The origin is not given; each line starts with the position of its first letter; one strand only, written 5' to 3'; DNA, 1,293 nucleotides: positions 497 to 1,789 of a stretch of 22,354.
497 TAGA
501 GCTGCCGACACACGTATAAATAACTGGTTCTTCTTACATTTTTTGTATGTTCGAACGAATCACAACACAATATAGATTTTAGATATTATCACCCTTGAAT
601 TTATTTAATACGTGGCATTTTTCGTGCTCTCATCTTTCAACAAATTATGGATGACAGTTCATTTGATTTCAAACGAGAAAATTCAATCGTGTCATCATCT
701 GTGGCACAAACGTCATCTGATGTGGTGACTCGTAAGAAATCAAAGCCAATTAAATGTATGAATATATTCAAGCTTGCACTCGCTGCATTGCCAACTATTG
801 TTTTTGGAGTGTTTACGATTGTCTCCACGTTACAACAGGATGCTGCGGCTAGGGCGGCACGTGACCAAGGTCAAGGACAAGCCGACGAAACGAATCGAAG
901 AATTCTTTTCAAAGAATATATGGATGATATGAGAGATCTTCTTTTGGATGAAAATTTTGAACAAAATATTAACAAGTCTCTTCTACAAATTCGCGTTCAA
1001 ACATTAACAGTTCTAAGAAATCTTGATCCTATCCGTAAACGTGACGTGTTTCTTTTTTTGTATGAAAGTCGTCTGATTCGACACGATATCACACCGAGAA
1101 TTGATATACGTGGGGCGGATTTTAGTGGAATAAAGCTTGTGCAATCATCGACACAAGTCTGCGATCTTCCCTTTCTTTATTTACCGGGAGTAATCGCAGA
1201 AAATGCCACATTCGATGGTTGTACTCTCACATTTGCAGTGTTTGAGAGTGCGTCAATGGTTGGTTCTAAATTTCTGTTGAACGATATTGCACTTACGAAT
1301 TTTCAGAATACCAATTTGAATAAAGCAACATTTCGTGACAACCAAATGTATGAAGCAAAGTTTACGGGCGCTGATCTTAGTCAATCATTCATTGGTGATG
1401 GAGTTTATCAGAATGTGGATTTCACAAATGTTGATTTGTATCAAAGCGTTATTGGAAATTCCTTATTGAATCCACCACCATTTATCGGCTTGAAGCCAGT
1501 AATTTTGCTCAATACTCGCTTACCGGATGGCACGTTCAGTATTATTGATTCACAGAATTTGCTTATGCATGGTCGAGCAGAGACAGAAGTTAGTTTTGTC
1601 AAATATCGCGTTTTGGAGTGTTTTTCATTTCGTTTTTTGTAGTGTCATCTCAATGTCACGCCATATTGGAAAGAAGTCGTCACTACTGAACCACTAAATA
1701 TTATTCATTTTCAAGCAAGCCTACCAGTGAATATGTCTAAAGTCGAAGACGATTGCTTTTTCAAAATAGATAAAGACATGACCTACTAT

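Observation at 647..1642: Intronless membrane-anchored pentapeptide-repeat protein in an intron-rich neighbourhood: candidate horizontally acquired or lineage-specific gene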

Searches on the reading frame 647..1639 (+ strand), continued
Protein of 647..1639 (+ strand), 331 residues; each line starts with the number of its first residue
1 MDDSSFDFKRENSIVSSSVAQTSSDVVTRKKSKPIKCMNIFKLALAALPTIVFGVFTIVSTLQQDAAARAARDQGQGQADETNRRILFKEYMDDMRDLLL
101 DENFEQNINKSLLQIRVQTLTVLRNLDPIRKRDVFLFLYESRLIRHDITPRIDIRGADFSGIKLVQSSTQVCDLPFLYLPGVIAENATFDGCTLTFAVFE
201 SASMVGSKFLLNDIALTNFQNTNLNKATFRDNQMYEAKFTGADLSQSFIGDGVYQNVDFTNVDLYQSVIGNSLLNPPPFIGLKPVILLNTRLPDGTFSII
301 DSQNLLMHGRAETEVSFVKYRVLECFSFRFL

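Call 34: find_encoding_contigs(protein=P0018, max_places=1, flank=4000)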
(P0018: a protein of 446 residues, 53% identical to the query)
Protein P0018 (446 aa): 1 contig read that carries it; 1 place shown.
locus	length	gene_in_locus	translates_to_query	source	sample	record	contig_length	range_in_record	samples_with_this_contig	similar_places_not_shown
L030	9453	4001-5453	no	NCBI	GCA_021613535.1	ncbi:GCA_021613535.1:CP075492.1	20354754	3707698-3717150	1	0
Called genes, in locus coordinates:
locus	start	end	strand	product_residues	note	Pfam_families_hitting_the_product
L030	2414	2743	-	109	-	-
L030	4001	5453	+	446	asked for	PF13576:Pentapeptide_3 (faint), PF13599:Pentapeptide_4, PF00805:Pentapeptide (weak)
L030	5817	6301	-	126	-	-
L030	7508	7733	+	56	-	-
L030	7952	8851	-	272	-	-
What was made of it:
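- On Bdelloid gene of horizontal (bacterial) origin: An A. vaga chromosome-scale locus (call 34).
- An orthologue lies on a 20-Mb A. vaga chromosome (call 34).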

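Call 35: find_encoding_contigs(protein=P0016, max_places=1, flank=4000)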
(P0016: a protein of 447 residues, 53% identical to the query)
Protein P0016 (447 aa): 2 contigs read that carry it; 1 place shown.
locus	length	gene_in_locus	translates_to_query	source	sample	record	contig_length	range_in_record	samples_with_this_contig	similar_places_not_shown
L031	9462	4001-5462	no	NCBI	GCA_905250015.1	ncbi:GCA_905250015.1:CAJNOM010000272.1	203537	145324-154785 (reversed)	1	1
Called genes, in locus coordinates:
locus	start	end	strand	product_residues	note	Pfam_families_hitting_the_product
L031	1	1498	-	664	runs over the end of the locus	PF03133:TTL, PF14397:ATPgrasp_ST (faint), PF14398:ATPgrasp_YheCD (faint), PF27858:EF_TTLL11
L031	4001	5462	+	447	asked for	PF00805:Pentapeptide (faint), PF13599:Pentapeptide_4, PF23894:LD_SV2 (weak)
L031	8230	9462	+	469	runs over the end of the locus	PF00067:p450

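Call 44: predict_structure(alignment_id=A5)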
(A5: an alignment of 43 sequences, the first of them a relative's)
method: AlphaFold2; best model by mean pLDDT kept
length: 475 residues; sequences in the alignment: 43
mean_pLDDT: 81.2   pTM: 0.56
mean pLDDT of the five models: 81.2, 80.6, 80.5, 79.3, 78.5
residues with pLDDT >= 90: 261; 70-90: 113; 50-70: 20; < 50: 81
segments of 3 or more residues with pLDDT < 50: 1-35, 309-352
pLDDT, mean of each block of 10 residues (from residue 1): 42 42 43 56 85 92 94 95 94 94 94 96 96 98 97 97 97 98 99 98 99 98 98 97 98 95 97 79 90 92 55 37 31 26 30 67 79 73 88 88 87 86 80 91 89 81 81 75
secondary structure, 60 per line:
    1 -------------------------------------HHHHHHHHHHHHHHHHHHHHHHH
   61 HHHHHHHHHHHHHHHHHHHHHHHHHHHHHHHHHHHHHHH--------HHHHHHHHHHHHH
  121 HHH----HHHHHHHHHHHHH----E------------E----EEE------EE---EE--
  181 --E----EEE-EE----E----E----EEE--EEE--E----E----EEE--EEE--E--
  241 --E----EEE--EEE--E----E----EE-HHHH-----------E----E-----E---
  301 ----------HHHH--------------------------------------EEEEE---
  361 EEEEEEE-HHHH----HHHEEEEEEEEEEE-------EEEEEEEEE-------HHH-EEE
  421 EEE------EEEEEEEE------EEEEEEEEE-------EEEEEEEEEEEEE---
elements in order: H38-99 H108-123 H128-140 E163-165 E188-190 E208-210 E213-215 E228-230 E233-235 E248-250 E253-255 H271-274 H311-314 E353-357 E361-367 H369-372 E380-390 E398-406 E418-423 E430-437 E444-452 E460-472
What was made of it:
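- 647..757 (+): Exon 1, residues 1-37: N-terminal tail predicted to be cytoplasmic. It is S/T-rich and ends in the basic cluster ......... AF2 pLDDT is below 50 for residues 1-35 (call 44).
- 833..1096 (+): Exon 1, residues 63-150: non-repeat helical stalk and cap. Motif: .............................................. AF2 predicts helices 38-99, 108-123 and 128-140 with pLDDT above 90 (call 44).
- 1097..1546 (+): Exon 1, residues 151-300: pentapeptide-repeat right-handed beta-helix of 30 pentads, with a conserved Cys pair (C172, C192) and the C-terminal cap NTRLPDG. AF2 pLDDT is 95-99 (call 44).
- On Pentapeptide repeat proteins (Pfam PF00805 / PF13599 / PF13576): This rests on a predicted model only. 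pLDDT is 95-99 over the repeats (call 44).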

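Call 69: find_encoding_contigs(protein=P0011, max_places=1, flank=10000)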
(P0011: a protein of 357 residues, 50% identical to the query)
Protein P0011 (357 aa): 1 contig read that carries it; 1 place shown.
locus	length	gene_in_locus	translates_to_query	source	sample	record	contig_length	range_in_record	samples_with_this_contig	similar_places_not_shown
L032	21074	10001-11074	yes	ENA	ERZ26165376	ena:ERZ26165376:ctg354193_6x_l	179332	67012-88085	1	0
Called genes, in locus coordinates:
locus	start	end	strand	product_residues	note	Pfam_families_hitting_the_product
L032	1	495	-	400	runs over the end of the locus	PF00001:7tm_1 (weak)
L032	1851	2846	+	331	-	PF01436:NHL (faint)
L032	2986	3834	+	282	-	PF01436:NHL (faint), PF25021:TEN_NHL (faint)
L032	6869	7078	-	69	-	-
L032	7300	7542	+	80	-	-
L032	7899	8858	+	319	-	-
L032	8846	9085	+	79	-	-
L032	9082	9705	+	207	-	PF00036:EF-hand_1 (faint), PF13499:EF-hand_7 (weak)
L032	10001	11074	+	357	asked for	PF00805:Pentapeptide (faint), PF13576:Pentapeptide_3 (faint), PF13599:Pentapeptide_4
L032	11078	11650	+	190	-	-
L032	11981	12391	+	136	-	-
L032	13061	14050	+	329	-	PF23894:LD_SV2 (faint), PF13599:Pentapeptide_4, PF13576:Pentapeptide_3 (faint), PF00805:Pentapeptide, PF13599:Pentapeptide_4 (weak)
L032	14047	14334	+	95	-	-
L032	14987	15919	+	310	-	PF00805:Pentapeptide (faint), PF13599:Pentapeptide_4 (weak)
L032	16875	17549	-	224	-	PF02230:Abhydrolase_2 (faint), PF03959:FSH1, PF00561:Abhydrolase_1 (faint)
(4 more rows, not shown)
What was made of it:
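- Expansion: three tandem paralogues on a eukaryotic 179-kb contig (call 69).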

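Call 74: search_protein_families(library=padloc, proteins=[P0001, P0041, P0044, P0037], max_evalue=0.01)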
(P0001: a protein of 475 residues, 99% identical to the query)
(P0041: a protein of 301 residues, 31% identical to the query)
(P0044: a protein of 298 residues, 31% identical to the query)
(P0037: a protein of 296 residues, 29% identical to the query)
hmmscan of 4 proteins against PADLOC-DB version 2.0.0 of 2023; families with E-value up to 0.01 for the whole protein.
P0001 (475 aa): 0 families

P0041 (301 aa): 0 families

P0044 (298 aa): 0 families

P0037 (296 aa): 0 families
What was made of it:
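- On HalA (Hailong anti-phage membrane PRP effector): No PADLOC hit for the rotifer or bacterial proteins (call 74).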

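Call 75: search_protein_families(library=ncbifam, proteins=[P0041, P0044], max_evalue=0.001)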
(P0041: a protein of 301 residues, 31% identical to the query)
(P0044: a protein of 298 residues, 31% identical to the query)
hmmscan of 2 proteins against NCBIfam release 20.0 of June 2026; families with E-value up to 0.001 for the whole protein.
P0041 (301 aa): 16 families
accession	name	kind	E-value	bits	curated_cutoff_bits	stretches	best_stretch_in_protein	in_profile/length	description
NF052603.1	penta_Alr5209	equivalog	8.8e-31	106.4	125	3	227-293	23-89/113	Alr5209 family pentapeptide repeat protein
NF047416.1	penta_HetL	equivalog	4.5e-27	94.9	260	2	228-295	49-116/218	heterocyst differentiation pentapeptide repeat protein HetL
NF011743.0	PRK15196.1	equivalog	3.7e-22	78.7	354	1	163-295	193-320/350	type III secretion system effector PipB2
NF011744.0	PRK15197.1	equivalog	9.2e-20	71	274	2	150-256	143-248/291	SPI-2 type III secretion system effector PipB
NF000071.4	penta_rpt_QnrA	exception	5.1e-14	52.6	450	1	165-291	60-186/218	QnrA family quinolone resistance pentapeptide repeat protein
NF000349.1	mfpA_AE000516.2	equivalog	1.5e-12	47.8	360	2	179-242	84-147/183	pentapeptide repeat protein MfpA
NF033086.2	penta_rpt_Qnr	equivalog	4e-11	43.1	240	1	164-291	48-180/211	Qnr family pentapeptide repeat protein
NF000056.3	penta_rpt_QnrS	exception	2e-10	40.7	460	1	166-291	61-186/218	QnrS family quinolone resistance pentapeptide repeat protein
NF000421.1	penta_rpt_QnrVC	exception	6.2e-09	36.1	460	1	162-291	57-186/218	QnrVC family quinolone resistance pentapeptide repeat protein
NF012152.0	penta_rpt_QnrC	exception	1e-08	35.4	500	1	167-291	62-186/221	QnrC family quinolone resistance pentapeptide repeat protein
NF038182.1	penta_rpt_SmQnr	exception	1.1e-08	35.1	460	1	166-279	94-197/215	SmQnr family pentapeptide repeat protein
NF011904.1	PRK15377.1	subfamily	6.5e-08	31.4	500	1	215-292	7-90/606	type III secretion system effector HECT-type E3 ubiquitin transferase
NF000420.1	penta_rpt_QnrB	exception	3.1e-07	30.6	460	1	165-287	52-179/214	QnrB family quinolone resistance pentapeptide repeat protein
NF000139.2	penta_rpt_QnrD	exception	6.2e-07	29.6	425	1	217-290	114-192/214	QnrD family quinolone resistance pentapeptide repeat protein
NF012151.0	penta_rpt_QnrAS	exception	9.1e-07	29.1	490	0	160-241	90-171/218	QnrAS family quinolone resistance pentapeptide repeat protein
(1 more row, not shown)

P0044 (298 aa): 11 families
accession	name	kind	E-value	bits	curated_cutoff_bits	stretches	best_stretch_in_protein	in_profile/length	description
NF052603.1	penta_Alr5209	equivalog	1.3e-20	73.6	125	2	178-240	14-76/113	Alr5209 family pentapeptide repeat protein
NF047416.1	penta_HetL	equivalog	5.6e-19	68.5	260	2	178-282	69-172/218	heterocyst differentiation pentapeptide repeat protein HetL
NF011744.0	PRK15197.1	equivalog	1e-15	57.7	274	1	166-286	137-257/291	SPI-2 type III secretion system effector PipB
NF011743.0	PRK15196.1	equivalog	6.4e-13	48.3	354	1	169-284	144-258/350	type III secretion system effector PipB2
NF000349.1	mfpA_AE000516.2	equivalog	5.9e-07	29.5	360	1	183-249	83-149/183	pentapeptide repeat protein MfpA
NF000071.4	penta_rpt_QnrA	exception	1.7e-06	28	450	1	182-281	117-205/218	QnrA family quinolone resistance pentapeptide repeat protein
NF012152.0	penta_rpt_QnrC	exception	1.2e-05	25.4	500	1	177-276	62-160/221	QnrC family quinolone resistance pentapeptide repeat protein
NF033086.2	penta_rpt_Qnr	equivalog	7.7e-05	22.5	240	1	192-281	116-199/211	Qnr family pentapeptide repeat protein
NF012151.0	penta_rpt_QnrAS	exception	0.00017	21.7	490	1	166-272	50-161/218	QnrAS family quinolone resistance pentapeptide repeat protein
NF033375.2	penta_rpt_QnrE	exception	0.00083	19.4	480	0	192-281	119-202/214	QnrE family quinolone resistance pentapeptide repeat protein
NF038182.1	penta_rpt_SmQnr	exception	0.00084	19.2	460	0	192-275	120-197/215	SmQnr family pentapeptide repeat protein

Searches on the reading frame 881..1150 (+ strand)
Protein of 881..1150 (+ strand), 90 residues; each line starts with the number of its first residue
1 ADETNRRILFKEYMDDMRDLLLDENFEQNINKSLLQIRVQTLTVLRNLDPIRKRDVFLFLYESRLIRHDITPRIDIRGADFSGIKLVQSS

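Call 23: find_related_loci(query=A2, collection=genome_contigs, flank=3000)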
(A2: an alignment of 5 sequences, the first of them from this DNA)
Query A2 (90 aa) in genome_contigs; peptide patterns used: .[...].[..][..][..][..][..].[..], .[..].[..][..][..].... (x = any residue, [..] = any of these).
106 stretches matched a pattern; 24 encode a relative of the query (tblastn E <= 1e-3); 24 distinct loci.
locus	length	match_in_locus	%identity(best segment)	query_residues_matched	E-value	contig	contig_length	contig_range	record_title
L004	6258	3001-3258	43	1-83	7e-15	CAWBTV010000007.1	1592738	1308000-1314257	MAG: uncultured Chloroflexia bacterium isolate MFD04580.bin.2.124 genome assembly, contig: contig_9457, whole genome sho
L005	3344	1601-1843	44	10-86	1e-13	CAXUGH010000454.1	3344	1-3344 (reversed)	MAG TPA_asm: uncultured Ktedonobacteraceae bacterium isolate public_SRR14722304_metawrap_bin.2 genome assembly, contig:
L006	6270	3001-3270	36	1-89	4e-11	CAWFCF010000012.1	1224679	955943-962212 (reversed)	MAG: uncultured Chloroflexia bacterium isolate MFD02416.bin.1.105 genome assembly, contig: contig_6335, whole genome sho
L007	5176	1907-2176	35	1-89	6e-11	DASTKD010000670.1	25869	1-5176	MAG TPA_asm: Ktedonobacteraceae bacterium isolate SMAG_U1932 k141_394760, whole genome shotgun sequence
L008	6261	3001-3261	38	1-86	2e-10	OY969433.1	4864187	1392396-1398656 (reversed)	MAG: uncultured Chloroflexia bacterium isolate MFD00008.bin.1.123 genome assembly, chromosome: 1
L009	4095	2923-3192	34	1-89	2e-10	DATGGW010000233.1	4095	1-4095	MAG TPA_asm: Ktedonobacteraceae bacterium isolate SMAG_U9764 k141_2042961, whole genome shotgun sequence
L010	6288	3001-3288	34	6-90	3e-9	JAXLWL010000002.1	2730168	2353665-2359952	MAG: Anaerolineae bacterium isolate STL-CHL22 C3.160.fa-2, whole genome shotgun sequence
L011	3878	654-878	40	13-79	3e-9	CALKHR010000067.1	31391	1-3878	MAG TPA_asm: uncultured Roseiflexaceae bacterium isolate SRR5251193_bin.39_CONCOCT_v1.1_MAG genome assembly, contig: ERZ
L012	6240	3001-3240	43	10-86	5e-9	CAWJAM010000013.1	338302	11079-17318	MAG: uncultured Rubrobacteraceae bacterium isolate MFD04850.bin.2.111 genome assembly, contig: contig_9117, whole genome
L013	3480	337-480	53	38-86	6e-9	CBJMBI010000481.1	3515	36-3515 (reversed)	MAG TPA_asm: uncultured Ktedonobacterales bacterium isolate SRR27822709_binner12_Refined_16 genome assembly, contig: ERZ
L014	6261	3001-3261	36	10-90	1e-8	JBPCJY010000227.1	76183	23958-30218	MAG: Ktedonobacteraceae bacterium isolate TH_ant_mag_38 S1Ck127_91370_flag_0_multi_28.0970_len_76183, whole genome shotg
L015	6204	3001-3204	43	3-66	2e-8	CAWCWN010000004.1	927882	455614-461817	MAG: uncultured Chloroflexia bacterium isolate MFD05377.bin.2.163 genome assembly, contig: contig_39593, whole genome sh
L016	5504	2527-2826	34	1-86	3e-8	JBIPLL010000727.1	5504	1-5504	MAG: Beijerinckiaceae bacterium isolate ME2012-09-07_3300043786_group4_bin6 Rohwer_bin1940_scaffold_21698_c1, whole geno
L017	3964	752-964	39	16-86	4e-8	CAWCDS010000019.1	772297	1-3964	MAG: uncultured Solirubrobacterales bacterium isolate MFD05502.bin.2.66 genome assembly, contig: contig_4175, whole geno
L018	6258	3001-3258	33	6-89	6e-8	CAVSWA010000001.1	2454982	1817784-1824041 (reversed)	MAG: uncultured Chloroflexia bacterium isolate MFD05705.bin.2.108 genome assembly, contig: contig_16145, whole genome sh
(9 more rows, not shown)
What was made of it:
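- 24 loci in bacterial genomes, mostly Chloroflexota, including Ktedonobacter racemifer and complete 4.8-Mb chromosomes (call 23).
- Tried and rejected: It worked with the 5-sequence stalk alignment (call 23).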
